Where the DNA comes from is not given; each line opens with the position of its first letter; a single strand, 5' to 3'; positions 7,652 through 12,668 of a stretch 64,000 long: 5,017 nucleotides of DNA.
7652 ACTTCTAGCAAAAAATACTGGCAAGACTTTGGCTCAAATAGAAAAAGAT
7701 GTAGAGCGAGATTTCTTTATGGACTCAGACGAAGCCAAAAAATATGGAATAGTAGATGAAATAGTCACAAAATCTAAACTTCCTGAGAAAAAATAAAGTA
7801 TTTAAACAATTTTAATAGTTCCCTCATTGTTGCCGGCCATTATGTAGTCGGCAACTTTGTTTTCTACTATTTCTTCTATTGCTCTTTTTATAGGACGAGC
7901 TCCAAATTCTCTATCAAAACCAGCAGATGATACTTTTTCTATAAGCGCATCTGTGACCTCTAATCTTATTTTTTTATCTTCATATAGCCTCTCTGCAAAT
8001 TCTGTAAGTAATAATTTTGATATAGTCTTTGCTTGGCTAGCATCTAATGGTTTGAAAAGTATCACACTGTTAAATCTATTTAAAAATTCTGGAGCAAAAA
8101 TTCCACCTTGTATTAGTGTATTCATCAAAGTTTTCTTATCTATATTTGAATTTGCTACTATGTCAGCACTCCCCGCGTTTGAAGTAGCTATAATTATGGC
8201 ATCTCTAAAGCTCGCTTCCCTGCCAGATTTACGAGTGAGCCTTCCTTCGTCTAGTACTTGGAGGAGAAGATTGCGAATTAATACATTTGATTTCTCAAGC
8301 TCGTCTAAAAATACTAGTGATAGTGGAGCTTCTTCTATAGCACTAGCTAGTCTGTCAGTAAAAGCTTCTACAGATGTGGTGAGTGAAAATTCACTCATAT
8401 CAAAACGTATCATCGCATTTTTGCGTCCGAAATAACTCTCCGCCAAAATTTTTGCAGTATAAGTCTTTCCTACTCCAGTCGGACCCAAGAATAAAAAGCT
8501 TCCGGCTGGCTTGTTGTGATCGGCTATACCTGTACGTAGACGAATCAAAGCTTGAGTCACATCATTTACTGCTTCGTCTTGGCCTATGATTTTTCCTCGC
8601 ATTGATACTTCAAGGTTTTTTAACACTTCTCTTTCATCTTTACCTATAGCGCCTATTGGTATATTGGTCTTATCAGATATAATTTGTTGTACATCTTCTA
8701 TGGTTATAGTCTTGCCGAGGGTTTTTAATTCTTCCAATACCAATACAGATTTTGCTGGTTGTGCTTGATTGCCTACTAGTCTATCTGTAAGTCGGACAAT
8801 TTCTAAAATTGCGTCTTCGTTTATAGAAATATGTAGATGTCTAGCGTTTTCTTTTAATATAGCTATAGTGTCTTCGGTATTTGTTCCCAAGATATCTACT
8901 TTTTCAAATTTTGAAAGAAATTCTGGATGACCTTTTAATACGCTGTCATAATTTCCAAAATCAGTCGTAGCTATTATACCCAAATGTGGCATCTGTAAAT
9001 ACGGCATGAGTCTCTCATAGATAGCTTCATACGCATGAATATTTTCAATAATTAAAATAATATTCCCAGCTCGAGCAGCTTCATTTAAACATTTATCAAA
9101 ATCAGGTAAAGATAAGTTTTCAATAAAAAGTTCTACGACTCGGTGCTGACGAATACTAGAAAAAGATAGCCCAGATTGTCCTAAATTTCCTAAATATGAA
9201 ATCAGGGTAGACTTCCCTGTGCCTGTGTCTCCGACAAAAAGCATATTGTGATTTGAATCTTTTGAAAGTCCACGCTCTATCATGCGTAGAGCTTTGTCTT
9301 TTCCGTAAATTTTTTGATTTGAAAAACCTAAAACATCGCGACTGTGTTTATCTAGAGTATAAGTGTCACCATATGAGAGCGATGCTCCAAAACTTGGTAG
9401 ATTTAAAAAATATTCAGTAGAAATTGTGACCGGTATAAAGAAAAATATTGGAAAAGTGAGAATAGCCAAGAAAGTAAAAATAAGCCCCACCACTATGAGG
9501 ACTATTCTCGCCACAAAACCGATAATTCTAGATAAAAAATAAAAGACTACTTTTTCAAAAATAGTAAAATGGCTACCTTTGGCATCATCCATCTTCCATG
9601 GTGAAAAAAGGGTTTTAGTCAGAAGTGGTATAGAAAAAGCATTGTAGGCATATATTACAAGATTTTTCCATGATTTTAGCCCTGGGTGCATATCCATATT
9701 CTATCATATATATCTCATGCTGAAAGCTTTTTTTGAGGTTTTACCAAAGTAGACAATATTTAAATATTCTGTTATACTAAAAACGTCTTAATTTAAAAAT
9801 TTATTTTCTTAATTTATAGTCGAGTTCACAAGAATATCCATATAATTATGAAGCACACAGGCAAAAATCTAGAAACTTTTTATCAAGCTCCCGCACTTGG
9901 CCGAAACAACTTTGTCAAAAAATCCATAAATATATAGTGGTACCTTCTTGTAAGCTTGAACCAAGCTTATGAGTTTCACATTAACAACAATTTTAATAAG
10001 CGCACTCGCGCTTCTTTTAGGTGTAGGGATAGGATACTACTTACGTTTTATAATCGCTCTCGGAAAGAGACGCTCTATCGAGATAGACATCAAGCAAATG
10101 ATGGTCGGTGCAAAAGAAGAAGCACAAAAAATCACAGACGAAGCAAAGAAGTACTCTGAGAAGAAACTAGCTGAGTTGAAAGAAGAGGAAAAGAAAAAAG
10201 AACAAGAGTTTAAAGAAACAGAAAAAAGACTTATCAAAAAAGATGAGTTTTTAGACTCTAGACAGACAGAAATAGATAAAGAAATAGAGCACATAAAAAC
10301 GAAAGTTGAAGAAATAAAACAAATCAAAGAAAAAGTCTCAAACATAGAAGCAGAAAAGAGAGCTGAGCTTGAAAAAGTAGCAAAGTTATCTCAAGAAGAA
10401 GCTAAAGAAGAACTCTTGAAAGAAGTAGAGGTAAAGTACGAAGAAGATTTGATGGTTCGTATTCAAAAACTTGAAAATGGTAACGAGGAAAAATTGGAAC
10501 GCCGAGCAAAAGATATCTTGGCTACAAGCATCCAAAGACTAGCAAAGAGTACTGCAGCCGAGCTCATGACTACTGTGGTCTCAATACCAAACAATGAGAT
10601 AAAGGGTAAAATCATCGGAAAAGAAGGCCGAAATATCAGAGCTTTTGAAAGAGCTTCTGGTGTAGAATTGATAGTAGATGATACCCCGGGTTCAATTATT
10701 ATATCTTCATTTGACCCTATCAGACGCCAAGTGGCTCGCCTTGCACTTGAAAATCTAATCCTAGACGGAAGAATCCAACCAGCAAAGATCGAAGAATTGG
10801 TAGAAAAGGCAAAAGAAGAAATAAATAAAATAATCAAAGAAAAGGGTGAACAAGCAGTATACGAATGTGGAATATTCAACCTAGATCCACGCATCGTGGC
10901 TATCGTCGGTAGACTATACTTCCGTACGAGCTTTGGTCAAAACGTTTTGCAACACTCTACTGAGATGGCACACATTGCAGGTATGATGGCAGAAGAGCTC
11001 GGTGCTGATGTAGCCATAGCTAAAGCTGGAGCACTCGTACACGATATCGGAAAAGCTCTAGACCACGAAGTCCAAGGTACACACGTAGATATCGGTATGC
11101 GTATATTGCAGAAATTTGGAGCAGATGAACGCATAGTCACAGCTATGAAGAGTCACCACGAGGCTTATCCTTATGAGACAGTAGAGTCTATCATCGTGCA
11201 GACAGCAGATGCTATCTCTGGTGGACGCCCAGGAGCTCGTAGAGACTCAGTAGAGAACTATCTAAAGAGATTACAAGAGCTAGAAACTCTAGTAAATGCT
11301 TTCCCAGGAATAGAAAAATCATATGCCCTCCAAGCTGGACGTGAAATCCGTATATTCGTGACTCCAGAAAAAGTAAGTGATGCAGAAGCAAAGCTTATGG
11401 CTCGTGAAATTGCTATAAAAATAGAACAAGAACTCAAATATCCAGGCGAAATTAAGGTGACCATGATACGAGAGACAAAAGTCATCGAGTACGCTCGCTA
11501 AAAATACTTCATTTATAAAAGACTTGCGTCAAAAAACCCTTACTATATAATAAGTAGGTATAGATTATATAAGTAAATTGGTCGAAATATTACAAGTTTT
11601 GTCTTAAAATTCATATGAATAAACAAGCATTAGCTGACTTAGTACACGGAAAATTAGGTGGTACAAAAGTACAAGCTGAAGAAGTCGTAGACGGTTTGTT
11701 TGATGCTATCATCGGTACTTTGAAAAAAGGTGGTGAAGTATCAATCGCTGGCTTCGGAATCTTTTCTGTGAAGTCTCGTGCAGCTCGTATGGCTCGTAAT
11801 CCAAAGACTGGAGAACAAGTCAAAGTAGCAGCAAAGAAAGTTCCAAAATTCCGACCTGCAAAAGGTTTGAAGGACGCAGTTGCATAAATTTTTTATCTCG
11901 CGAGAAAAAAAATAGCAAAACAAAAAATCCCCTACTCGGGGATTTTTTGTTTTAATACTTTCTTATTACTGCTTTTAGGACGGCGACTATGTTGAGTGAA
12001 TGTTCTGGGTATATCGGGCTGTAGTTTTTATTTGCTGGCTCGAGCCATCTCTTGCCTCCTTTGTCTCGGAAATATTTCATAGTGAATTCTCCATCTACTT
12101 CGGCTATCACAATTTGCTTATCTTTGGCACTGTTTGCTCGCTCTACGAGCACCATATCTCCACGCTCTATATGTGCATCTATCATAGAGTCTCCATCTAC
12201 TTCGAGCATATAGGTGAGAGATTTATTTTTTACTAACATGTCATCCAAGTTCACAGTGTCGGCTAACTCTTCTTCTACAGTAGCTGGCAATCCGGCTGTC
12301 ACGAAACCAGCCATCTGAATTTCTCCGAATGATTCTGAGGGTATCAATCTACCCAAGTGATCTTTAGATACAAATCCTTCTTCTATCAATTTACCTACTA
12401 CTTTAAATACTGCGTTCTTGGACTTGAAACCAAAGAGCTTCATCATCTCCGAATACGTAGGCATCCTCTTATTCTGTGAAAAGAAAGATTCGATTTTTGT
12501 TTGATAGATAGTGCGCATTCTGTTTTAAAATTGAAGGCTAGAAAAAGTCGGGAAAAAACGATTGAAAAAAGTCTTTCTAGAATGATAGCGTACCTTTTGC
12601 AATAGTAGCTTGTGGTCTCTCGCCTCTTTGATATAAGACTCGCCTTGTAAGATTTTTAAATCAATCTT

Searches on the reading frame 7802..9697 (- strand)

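Call 45: search_protein_families(library=pfam, proteins=[window:7802-9697:-], max_evalue=0.00001)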
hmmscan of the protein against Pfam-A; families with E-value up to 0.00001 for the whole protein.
window:7802-9697:- (631 aa): 10 families
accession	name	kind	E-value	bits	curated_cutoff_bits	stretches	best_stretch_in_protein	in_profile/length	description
PF07724.20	AAA_2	-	7.2e-34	117.6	27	1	396-544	1-165/166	AAA domain (Cdc48 subfamily)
PF10431.15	ClpB_D2-small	-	3.5e-18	65.8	21.9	1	551-625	1-76/81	C-terminal, D2-small domain, of ClpB protein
PF00004.35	AAA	-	6.6e-15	56.2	21.2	1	402-507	2-109/131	ATPase family associated with various cellular activities (AAA)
PF07728.20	AAA_5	-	1.5e-10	41.7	22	1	401-510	2-125/139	AAA domain (dynein-related subfamily)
PF00158.32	Sigma54_activat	-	9.4e-10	38.9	20.2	1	391-519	15-154/168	Sigma-54 interaction domain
PF12775.13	AAA_7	-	3.6e-08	33.6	25.8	0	147-169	31-53/181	P-loop containing dynein motor region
PF13401.12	AAA_22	-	3.7e-08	34.2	27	0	397-485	4-82/130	AAA domain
PF13191.12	AAA_16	-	1e-07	33.1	32.6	0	130-187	2-63/167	AAA ATPase domain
PF13173.12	AAA_14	-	1.5e-06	28.6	27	0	402-473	6-77/129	AAA domain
PF20030.5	bpMoxR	-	7.3e-06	25.6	27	0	460-509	99-147/205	MoxR domain in the MoxR-vWA-beta-propeller ternary systems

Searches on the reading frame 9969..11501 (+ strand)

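Call 45: search_protein_families(library=pfam, proteins=[window:9969-11501:+], max_evalue=0.00001)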
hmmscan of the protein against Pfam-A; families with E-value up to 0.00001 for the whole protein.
window:9969-11501:+ (510 aa): 3 families
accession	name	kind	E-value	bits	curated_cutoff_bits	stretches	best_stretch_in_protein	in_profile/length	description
PF12072.13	RNase_Y_N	-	8.8e-26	91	32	1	7-193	2-199/201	RNase Y N-terminal region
PF01966.28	HD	-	5.3e-17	62.6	22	1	326-417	1-114/116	HD domain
PF00013.35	KH_1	-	4.3e-06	26.8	21.5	1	202-259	2-63/66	KH domain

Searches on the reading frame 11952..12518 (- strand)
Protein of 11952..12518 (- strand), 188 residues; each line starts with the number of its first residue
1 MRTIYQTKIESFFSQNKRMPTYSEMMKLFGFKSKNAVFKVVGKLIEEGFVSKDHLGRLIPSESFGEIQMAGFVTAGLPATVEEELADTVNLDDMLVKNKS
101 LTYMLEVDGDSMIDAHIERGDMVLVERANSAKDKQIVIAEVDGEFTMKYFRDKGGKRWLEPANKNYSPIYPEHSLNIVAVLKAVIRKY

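Call 45: search_protein_families(library=pfam, proteins=[window:11952-12518:-], max_evalue=0.00001)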
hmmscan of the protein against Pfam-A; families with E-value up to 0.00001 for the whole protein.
window:11952-12518:- (188 aa): 1 family
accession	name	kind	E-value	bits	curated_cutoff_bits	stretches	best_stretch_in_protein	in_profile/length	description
PF00717.28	Peptidase_S24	-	4.5e-27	94.5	23.3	1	71-180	4-114/116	Peptidase S24-like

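Call 61: search_protein_families(library=ncbifam, proteins=[window:11952-12518:-], max_evalue=0.001)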
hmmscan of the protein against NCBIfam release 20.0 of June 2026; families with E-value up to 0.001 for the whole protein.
window:11952-12518:- (188 aa): 3 families
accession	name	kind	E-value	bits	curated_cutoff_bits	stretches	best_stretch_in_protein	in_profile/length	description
TIGR00498.1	lexA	equivalog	8.5e-32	110.4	110.95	1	9-187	15-201/203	transcriptional repressor LexA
NF007621.2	PRK10276.1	subfamily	2.4e-29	101.7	110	1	75-185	2-114/115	translesion error-prone DNA polymerase V autoproteolytic subunit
NF051876.1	transXXX_HumD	equivalog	1.6e-06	28.1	120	1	76-160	2-84/129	HumD family translesion DNA polymerase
